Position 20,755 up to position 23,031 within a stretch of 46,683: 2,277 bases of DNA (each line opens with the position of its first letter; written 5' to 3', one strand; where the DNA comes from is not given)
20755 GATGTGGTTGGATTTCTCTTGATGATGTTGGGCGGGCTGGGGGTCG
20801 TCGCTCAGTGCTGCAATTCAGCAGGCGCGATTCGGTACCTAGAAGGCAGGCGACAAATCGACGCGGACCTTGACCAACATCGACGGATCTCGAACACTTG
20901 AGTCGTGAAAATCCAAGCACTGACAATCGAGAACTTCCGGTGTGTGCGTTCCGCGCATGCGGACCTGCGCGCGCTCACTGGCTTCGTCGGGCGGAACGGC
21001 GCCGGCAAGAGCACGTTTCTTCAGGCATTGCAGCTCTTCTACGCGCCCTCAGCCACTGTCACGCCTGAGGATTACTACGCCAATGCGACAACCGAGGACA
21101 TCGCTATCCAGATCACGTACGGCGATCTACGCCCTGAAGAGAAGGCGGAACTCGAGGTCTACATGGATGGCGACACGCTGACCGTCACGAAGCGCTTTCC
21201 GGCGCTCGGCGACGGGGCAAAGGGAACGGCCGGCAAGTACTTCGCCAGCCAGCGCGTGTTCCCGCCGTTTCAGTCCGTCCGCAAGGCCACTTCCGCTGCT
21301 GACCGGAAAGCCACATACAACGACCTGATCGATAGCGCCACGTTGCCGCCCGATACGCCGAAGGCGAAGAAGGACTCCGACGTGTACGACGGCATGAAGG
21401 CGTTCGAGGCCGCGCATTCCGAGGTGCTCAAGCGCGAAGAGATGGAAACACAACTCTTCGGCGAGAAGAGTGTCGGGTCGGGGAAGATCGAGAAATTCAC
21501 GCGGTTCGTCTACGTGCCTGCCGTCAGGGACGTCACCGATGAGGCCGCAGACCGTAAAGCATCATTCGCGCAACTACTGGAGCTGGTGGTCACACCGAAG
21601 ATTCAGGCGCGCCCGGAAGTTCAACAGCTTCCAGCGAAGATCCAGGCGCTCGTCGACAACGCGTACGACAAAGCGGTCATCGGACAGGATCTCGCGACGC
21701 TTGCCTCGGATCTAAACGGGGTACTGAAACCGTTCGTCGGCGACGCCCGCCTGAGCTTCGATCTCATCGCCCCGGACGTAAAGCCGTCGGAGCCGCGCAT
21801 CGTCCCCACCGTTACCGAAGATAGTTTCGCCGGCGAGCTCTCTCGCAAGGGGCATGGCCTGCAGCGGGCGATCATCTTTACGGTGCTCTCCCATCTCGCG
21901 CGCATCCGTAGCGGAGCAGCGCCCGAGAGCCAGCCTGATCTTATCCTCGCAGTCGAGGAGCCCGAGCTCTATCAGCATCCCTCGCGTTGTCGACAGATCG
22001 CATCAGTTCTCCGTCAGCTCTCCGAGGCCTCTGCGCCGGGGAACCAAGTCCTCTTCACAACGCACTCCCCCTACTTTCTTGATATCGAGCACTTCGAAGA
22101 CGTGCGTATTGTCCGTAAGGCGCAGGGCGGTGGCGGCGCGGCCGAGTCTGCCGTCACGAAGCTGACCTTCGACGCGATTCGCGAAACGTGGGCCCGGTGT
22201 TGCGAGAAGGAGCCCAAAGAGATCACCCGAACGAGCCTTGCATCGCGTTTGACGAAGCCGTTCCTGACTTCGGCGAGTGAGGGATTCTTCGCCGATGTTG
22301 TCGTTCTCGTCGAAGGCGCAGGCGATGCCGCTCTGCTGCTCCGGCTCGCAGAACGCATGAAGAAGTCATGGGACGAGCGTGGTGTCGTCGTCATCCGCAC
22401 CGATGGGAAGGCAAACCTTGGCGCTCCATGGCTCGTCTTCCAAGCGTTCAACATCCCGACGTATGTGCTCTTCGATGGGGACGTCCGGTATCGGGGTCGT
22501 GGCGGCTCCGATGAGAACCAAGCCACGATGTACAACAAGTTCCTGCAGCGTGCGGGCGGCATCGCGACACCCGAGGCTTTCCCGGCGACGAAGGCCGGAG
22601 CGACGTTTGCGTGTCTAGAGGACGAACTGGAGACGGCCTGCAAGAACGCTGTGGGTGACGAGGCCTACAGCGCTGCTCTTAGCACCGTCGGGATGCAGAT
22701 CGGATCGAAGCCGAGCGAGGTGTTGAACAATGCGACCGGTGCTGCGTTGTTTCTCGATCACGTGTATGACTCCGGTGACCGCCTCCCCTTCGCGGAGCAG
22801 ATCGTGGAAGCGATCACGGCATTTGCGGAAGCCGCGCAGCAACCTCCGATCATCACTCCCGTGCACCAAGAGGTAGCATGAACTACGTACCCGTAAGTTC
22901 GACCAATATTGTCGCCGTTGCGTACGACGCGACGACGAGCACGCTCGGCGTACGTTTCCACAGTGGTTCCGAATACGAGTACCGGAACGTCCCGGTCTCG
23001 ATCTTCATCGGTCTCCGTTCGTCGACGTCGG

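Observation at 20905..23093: OLD-family ATPase-TOPRIM nuclease translationally coupled to a KTSC-domain protein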

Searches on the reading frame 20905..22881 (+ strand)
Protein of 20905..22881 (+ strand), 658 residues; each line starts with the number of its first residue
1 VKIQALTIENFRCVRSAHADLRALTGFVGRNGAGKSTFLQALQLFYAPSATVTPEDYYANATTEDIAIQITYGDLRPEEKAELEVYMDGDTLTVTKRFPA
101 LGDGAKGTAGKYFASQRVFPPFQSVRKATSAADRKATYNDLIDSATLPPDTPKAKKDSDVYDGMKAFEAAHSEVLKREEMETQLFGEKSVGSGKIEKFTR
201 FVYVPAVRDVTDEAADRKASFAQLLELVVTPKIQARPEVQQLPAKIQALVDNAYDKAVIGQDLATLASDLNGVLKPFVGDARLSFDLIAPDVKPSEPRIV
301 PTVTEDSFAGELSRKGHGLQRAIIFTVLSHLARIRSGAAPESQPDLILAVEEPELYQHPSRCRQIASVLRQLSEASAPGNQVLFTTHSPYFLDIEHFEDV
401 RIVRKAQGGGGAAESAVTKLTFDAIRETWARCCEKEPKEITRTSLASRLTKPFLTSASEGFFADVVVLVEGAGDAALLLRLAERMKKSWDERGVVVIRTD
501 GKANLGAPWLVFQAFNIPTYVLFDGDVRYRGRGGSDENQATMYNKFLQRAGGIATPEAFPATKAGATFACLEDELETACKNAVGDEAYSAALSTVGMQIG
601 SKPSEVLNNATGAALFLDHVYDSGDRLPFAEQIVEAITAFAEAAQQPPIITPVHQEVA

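Call 4: search_protein_families(library=pfam, proteins=[window:20905-22881:+], max_evalue=0.1)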
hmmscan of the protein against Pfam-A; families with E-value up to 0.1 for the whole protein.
window:20905-22881:+ (658 aa): 9 families
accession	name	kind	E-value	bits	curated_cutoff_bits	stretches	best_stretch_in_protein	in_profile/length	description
PF13175.12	AAA_15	-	8.6e-35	121.5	32.1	1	1-391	1-373/374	AAA ATPase domain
PF13304.12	AAA_21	-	9e-17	62.5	27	2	346-393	260-304/304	AAA domain, putative AbiEii toxin, Type IV TA system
PF20469.4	OLD-like_TOPRIM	-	1.4e-16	61.2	23.2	1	461-526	1-67/67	Overcoming lysogenization defect protein-like, TOPRIM domain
PF13476.12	AAA_23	-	2e-07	32.3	27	1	6-45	2-42/201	AAA domain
PF11398.14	DUF2813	-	8e-06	25.9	21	1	1-60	1-63/372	Protein of unknown function (DUF2813)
PF00005.33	ABC_tran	-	0.00084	20.4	25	1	24-49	13-38/137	ABC transporter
PF13555.12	AAA_29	-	0.0012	19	27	1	17-49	17-49/61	P-loop containing region of AAA domain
PF02463.25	SMC_N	-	0.0021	18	40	1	3-43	2-45/220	RecF/RecN/SMC N terminal domain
PF13514.12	AAA_27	-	0.018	15.1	22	1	1-46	1-51/206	AAA domain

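Call 5: search_protein_families(library=padloc, proteins=[window:20905-22881:+], max_evalue=0.1)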
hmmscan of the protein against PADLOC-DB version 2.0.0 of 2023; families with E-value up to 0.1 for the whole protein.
window:20905-22881:+ (658 aa): 134 families (the best 25 are shown)
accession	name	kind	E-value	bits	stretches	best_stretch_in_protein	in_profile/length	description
PDLC02358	Old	-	9e-57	191.1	2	201-532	142-454/578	Old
PDLC02979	AriA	-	5.9e-38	129.6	1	1-392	1-373/373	-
PDLC00062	GajA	-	7.9e-30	101.9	3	198-409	159-361/639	AAA ATPase domain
PDLC00067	GajA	-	4.3e-28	96.1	2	187-528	151-462/604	AAA ATPase domain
PDLC00070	GajA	-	9.2e-26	88.6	2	194-535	146-452/596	AAA ATPase domain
PDLC04168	GajA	-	3.8e-24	83.3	2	347-530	279-435/570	-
PDLC00090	GajA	-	9e-24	82.1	2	199-534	162-484/659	AAA ATPase domain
PDLC00071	GajA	-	4.8e-23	79.8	2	195-539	139-449/588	AAA ATPase domain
PDLC00096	GajA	-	6.7e-23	79.2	3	1-87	1-97/630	AAA ATPase domain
PDLC00065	GajA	-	1.5e-22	78.1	1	1-530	1-509/670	AAA ATPase domain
PDLC00086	GajA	-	5.5e-21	73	2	313-530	280-464/600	AAA ATPase domain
PDLC00075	GajA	-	1.3e-18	64.9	2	199-527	137-422/536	AAA ATPase domain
PDLC04178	HEC-01A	-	2.8e-18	64.2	2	2-44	8-50/399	-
PDLC00093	GajA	-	1.2e-17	61.9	2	340-503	377-534/736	AAA ATPase domain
PDLC02980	AriA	-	3.7e-17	61.2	2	326-393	247-304/304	-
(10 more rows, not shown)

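Call 6: search_protein_families(library=ncbifam, proteins=[window:20905-22881:+], max_evalue=0.1)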
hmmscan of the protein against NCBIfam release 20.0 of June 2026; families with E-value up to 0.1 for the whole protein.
window:20905-22881:+ (658 aa): 27 families (the best 25 are shown)
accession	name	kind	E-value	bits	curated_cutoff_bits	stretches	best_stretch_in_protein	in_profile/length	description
NF047739.1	antiphage_MADS3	equivalog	1e-12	47.9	420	2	3-45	2-44/427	methylation-associated defense system AAA family ATPase MAD3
NF038234.1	retron_eff_Eco8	equivalog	5.6e-09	35.2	250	1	1-72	1-74/679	retron Eco8 family effector endonuclease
TIGR00611.2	recf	equivalog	3.5e-07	29.7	172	1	3-87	1-87/339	DNA replication/repair protein RecF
NF041760.1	PtuA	equivalog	3.2e-06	26.3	500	1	2-43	51-93/524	retron Ec78 anti-phage system effector ATPase PtuA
NF003034.1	PRK03918.1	equivalog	0.00029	18.9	700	1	1-46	1-48/878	DNA double-strand break repair ATPase Rad50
TIGR00634.1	recN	equivalog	0.00035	19.6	407.85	1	3-45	2-45/563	DNA repair protein RecN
NF000355.4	ribo_prot_ABC_F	equivalog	0.00054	18.9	380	1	24-49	30-55/499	ribosomal protection-like ABC-F family protein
TIGR01166.1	cbiO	subfamily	0.00065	19.2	211.8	0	23-47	19-43/190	cobalt ABC transporter, ATP-binding protein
NF010068.0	PRK13548.1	equivalog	0.001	18.2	261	1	23-44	32-53/261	heme ABC transporter ATP-binding protein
TIGR04435.1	restrict_AAA_1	hypoth_equivalog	0.0026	16.5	300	0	347-407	421-485/568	restriction system-associated AAA family ATPase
NF041035.1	Rad50_Halo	equivalog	0.0029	16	1000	1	1-48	1-47/883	DNA double-strand break repair ATPase Rad50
NF002572.0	PRK02224.1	equivalog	0.0032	15.8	1087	1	1-42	1-43/888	DNA double-strand break repair ATPase Rad50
TIGR04521.1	ECF_ATPase_2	equivalog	0.0069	15.5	330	1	23-50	32-59/279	energy-coupling factor transporter ATPase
TIGR03522.1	GldA_ABC_ATP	equivalog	0.0084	15.6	402.6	1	22-72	28-77/301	gliding motility-associated ABC transporter ATP-binding subunit GldA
NF006743.0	PRK09270.1-2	equivalog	0.0088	15.1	227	1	15-61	21-68/217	nucleoside/nucleotide kinase family protein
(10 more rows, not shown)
